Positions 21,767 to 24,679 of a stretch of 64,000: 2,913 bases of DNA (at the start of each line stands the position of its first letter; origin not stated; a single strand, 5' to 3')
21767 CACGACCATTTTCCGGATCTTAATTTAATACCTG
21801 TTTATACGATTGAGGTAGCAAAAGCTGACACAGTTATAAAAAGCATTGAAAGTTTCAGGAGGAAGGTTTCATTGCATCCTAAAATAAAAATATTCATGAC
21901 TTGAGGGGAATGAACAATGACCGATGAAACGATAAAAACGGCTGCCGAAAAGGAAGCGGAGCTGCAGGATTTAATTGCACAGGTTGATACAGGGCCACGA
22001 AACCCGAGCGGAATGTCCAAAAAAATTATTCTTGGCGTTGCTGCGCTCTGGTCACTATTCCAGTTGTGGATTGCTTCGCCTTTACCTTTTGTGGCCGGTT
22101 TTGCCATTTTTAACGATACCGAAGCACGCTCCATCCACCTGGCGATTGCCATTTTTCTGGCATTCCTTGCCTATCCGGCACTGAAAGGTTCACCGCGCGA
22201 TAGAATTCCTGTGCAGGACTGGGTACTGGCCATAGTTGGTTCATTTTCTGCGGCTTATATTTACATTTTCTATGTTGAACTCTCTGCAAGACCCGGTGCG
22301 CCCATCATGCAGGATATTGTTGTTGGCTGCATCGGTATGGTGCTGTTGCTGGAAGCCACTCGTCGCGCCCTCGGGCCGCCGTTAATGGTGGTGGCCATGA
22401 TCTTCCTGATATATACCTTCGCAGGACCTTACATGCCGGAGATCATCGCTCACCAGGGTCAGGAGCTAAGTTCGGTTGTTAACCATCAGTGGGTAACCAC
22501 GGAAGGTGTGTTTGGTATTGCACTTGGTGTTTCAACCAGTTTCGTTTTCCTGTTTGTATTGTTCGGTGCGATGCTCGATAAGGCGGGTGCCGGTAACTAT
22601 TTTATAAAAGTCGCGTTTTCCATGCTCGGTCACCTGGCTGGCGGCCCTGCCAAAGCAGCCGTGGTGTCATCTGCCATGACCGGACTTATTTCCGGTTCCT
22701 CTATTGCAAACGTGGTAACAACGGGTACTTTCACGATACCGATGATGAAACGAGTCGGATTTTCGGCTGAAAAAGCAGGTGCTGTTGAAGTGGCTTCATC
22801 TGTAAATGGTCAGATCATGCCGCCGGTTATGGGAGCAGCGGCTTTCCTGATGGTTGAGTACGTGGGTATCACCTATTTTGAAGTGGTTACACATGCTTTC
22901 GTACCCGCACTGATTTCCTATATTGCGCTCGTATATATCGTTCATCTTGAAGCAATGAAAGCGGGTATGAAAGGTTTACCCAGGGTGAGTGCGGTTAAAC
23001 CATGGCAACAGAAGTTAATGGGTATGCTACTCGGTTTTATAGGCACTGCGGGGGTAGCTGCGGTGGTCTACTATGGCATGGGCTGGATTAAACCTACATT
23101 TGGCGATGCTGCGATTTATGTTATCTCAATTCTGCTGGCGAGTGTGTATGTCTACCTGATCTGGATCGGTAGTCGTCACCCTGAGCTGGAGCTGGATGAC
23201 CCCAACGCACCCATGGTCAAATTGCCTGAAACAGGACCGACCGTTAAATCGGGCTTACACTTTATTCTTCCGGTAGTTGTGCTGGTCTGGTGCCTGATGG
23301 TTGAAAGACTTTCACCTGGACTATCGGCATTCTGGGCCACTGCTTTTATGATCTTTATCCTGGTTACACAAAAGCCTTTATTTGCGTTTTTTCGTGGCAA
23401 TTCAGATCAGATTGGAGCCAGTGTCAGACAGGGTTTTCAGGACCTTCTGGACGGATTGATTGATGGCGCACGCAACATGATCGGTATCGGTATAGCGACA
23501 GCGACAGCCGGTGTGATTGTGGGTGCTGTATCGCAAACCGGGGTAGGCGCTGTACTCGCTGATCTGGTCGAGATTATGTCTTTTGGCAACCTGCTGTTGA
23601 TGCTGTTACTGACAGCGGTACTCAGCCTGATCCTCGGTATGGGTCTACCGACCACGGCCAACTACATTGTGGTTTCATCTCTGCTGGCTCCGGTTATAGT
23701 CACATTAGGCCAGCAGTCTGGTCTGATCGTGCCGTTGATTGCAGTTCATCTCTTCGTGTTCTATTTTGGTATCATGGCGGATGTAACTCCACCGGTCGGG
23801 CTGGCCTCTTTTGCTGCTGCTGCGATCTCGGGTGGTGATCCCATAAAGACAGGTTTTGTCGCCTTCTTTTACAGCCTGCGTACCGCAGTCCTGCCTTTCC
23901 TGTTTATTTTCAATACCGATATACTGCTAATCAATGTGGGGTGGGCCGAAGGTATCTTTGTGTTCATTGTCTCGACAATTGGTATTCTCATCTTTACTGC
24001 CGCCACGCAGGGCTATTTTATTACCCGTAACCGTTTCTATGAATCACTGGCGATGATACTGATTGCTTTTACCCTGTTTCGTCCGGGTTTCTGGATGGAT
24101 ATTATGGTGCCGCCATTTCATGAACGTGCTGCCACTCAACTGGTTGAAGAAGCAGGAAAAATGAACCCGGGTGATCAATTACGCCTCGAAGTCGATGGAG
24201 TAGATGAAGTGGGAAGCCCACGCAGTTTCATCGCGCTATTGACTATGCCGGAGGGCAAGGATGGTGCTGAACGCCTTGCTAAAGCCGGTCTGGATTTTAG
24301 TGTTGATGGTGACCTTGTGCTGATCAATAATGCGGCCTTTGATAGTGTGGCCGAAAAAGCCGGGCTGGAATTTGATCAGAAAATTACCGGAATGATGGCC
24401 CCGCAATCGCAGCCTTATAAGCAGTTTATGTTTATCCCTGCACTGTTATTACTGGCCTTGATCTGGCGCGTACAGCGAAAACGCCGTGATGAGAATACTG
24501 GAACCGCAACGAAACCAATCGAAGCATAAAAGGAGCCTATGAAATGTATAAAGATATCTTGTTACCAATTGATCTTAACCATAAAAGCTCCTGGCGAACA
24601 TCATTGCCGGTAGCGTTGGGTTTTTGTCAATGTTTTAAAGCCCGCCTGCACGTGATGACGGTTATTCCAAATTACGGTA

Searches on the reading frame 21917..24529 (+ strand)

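Call 38: search_protein_families(library=pfam, proteins=[window:21917-24529:+], max_evalue=1e-8)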
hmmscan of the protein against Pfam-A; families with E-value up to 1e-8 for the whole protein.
window:21917-24529:+ (870 aa): 2 families
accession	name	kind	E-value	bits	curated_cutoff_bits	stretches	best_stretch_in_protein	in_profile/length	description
PF06808.19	DctM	-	1.7e-74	251.6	23.8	1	139-673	1-408/413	Tripartite ATP-independent periplasmic transporter, DctM component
PF11874.13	DUF3394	-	2.4e-62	210.3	28.2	1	679-857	1-179/181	Domain of unknown function (DUF3394)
